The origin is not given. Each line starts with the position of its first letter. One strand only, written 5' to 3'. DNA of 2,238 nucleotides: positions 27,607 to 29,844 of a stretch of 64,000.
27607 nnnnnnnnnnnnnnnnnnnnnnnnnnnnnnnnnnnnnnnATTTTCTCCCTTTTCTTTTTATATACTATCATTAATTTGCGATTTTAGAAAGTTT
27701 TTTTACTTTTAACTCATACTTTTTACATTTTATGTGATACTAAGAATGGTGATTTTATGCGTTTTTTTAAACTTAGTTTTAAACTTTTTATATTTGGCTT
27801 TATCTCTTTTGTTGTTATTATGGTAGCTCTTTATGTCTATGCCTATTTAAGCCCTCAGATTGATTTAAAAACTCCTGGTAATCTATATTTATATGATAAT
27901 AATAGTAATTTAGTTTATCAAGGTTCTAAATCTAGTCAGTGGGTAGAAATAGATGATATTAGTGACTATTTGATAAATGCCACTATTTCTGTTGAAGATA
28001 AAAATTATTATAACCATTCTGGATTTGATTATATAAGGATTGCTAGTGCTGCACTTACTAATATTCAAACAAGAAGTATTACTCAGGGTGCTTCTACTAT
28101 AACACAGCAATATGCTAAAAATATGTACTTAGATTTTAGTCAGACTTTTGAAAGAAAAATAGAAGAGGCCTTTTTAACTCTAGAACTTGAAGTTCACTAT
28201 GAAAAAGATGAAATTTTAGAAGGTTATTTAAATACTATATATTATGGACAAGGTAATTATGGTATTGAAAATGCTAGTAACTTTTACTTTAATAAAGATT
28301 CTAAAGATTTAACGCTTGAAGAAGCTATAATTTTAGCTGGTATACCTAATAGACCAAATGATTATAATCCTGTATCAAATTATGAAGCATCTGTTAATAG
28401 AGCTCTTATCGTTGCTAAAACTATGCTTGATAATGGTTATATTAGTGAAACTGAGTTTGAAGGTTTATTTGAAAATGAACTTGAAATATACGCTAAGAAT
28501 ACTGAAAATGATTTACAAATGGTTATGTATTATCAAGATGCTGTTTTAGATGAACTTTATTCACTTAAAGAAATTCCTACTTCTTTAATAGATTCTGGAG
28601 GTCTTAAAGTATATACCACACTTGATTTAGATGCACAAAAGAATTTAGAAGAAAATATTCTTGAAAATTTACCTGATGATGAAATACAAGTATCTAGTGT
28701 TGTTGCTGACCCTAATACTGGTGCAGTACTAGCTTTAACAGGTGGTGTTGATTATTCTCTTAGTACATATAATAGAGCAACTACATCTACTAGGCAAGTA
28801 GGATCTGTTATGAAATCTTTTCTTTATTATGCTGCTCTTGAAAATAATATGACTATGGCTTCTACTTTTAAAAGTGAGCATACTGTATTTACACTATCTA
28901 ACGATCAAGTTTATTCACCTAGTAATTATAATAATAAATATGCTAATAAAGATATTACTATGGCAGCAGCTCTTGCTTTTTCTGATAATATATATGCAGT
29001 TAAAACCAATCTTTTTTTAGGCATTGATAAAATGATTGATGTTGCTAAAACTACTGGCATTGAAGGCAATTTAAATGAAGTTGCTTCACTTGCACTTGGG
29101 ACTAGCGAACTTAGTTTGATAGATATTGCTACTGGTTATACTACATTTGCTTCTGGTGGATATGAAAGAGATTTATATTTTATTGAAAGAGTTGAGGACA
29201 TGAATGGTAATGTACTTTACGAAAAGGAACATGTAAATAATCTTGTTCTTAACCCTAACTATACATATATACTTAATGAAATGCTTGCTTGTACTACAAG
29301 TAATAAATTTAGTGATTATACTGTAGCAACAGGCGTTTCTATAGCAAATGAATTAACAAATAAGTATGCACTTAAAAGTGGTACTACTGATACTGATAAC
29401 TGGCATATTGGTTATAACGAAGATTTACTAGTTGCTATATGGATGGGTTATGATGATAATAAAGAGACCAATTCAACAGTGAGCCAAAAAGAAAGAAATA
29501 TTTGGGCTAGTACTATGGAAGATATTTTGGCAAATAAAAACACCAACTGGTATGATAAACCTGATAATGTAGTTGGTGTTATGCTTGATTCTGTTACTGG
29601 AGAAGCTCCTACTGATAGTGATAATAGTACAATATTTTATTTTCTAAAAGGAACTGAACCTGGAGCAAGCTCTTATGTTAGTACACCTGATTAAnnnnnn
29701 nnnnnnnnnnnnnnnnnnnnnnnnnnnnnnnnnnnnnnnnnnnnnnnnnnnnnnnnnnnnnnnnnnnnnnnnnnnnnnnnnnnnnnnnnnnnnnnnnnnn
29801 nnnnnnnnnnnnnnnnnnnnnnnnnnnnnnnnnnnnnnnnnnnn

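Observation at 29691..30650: The only ParB-family gene is Noc-like, lacks the N-terminal membrane helix, has a mixed specificity signature and is not followed by soj-spo0J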

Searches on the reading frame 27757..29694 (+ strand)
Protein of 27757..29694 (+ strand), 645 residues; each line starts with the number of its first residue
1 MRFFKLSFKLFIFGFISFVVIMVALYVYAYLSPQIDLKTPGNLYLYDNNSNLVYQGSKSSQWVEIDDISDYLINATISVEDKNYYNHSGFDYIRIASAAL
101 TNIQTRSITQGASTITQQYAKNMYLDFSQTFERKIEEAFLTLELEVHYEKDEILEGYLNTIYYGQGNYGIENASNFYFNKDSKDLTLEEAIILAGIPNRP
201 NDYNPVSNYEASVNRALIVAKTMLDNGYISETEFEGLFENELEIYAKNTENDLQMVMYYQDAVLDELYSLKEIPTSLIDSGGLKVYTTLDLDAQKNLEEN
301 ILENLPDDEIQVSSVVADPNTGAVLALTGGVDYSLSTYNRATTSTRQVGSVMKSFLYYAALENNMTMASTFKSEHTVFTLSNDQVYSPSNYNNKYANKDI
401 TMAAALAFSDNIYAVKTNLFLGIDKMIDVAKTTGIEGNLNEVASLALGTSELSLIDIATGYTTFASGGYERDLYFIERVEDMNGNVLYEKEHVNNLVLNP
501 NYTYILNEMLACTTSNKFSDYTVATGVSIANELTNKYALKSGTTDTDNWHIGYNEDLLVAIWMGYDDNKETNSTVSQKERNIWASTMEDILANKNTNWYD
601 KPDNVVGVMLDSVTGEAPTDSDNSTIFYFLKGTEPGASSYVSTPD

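Call 7: search_protein_families(library=ncbifam, proteins=[window:27757-29694:+], max_evalue=0.00001)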
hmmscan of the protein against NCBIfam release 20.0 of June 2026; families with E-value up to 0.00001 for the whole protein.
window:27757-29694:+ (645 aa): 14 families
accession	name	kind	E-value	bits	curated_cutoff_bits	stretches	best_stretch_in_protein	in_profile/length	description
TIGR02074.1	PBP_1a_fam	subfamily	1e-151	506.4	508.75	1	61-592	3-534/535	PBP1A family penicillin-binding protein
NF051885.1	tranpepglycosPbpC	equivalog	2.2e-104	350.3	900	1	42-587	56-590/632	multimodular transpeptidase-transglycosylase PbpC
TIGR02071.1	PBP_1b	equivalog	6.6e-97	325.4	717.75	1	58-630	145-720/729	penicillin-binding protein 1B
NF038276.1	strep_PBP2A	exception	7.5e-86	288.9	1100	1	10-597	43-643/716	penicillin-binding protein PBP2A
NF008643.0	PRK11636.1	equivalog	1.7e-85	287.9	1263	3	28-305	26-307/850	peptidoglycan glycosyltransferase/peptidoglycan DD-transpeptidase MrcA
TIGR02073.1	PBP_1c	equivalog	5.5e-78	263.3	494.2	1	61-604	34-554/728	penicillin-binding protein 1C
NF011423.0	PRK14850.1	equivalog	1.4e-72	245.2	1275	1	62-611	159-711/764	penicillin-binding protein 1b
NF007061.0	PRK09506.1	equivalog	1e-70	238.6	1120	1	63-589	214-745/825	bifunctional glycosyl transferase/transpeptidase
NF038272.1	strep_PBP1A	exception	7e-70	236.1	1075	1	2-603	6-643/658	penicillin-binding protein PBP1A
NF038274.1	strep_PBP1B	exception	1e-47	163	1225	2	63-208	85-235/745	penicillin-binding protein PBP1B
TIGR02070.1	mono_pep_trsgly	equivalog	7.6e-41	140.1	182.65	1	36-224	27-219/224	monofunctional biosynthetic peptidoglycan transglycosylase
NF008414.0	PRK11240.1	equivalog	1.9e-39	135.4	1121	1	63-569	67-542/774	peptidoglycan glycosyltransferase PbpC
NF010008.0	PRK13481.1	equivalog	2.4e-36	125.4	270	1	58-235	78-261/269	glycosyltransferase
TIGR03423.1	pbp2_mrdA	equivalog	9.7e-11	40.9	455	1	337-436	296-391/593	penicillin-binding protein 2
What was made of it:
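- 27757..29694 (+): Convergent class A PBP gene occupying the place where soj-spo0J lie in sister lineages. TIGR02074 at 506 bits (call 7).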
